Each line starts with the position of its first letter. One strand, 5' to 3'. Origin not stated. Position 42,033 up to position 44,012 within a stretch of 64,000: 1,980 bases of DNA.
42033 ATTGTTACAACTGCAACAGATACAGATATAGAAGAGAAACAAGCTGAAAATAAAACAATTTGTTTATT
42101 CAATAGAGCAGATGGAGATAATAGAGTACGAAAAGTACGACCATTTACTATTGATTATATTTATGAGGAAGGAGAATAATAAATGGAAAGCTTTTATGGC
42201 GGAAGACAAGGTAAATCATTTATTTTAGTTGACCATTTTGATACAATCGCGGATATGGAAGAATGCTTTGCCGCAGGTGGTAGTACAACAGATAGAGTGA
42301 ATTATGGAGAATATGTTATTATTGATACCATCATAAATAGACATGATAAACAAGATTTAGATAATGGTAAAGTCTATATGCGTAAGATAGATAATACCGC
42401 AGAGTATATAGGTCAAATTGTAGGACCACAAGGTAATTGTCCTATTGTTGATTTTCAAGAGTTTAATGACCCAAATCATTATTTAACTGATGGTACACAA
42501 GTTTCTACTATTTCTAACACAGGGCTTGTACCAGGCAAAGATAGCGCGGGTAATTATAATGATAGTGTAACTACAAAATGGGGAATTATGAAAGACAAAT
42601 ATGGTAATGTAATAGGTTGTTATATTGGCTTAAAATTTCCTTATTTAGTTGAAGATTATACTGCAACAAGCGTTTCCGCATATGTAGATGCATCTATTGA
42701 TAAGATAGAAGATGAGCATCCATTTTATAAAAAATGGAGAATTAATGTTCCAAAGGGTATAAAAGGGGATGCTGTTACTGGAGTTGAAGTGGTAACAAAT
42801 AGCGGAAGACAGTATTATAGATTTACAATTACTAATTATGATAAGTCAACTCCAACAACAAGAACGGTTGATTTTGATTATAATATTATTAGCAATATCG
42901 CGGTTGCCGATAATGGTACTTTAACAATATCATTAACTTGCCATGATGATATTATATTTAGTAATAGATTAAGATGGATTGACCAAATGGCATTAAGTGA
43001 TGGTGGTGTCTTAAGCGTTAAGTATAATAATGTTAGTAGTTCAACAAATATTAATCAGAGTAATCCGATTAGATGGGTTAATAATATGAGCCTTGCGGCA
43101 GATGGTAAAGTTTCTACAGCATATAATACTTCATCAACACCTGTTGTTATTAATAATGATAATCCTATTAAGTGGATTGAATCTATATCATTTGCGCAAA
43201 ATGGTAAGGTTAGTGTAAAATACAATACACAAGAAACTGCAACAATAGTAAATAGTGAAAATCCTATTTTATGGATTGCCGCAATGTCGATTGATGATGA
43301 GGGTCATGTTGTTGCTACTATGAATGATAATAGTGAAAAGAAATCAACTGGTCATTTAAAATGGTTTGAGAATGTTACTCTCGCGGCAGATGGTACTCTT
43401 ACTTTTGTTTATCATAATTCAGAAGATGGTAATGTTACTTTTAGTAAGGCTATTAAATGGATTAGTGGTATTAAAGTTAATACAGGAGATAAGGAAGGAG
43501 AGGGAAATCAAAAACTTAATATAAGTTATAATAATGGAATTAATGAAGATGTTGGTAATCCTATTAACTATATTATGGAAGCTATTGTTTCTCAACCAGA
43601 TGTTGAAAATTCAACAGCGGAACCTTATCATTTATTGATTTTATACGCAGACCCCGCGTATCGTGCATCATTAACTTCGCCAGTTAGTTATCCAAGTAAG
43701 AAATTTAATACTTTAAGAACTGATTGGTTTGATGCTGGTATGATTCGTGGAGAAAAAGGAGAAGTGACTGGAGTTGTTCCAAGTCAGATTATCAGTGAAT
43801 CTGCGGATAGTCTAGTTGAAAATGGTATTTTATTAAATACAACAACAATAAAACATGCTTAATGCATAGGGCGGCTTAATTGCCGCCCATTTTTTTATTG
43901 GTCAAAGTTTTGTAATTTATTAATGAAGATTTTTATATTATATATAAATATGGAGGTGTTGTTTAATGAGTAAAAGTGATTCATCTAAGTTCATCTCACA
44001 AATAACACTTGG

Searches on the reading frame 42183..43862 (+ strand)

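Call 4: search_protein_families(library=pfam, proteins=[window:42183-43862:+], max_evalue=0.1)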
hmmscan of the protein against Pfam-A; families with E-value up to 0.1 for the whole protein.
window:42183-43862:+ (559 aa): 2 families
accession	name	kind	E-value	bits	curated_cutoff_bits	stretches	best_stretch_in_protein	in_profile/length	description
PF18938.6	aRib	-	0.0031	17.7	27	0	323-357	30-64/71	Atypical Rib domain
PF08770.17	SoxZ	-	0.045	13.9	25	0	328-390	37-95/98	Sulphur oxidation protein SoxZ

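Call 6: search_protein_families(library=phrogs, proteins=[window:42183-43862:+], max_evalue=0.01)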
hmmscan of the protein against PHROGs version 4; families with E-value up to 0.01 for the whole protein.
window:42183-43862:+ (559 aa): 0 families
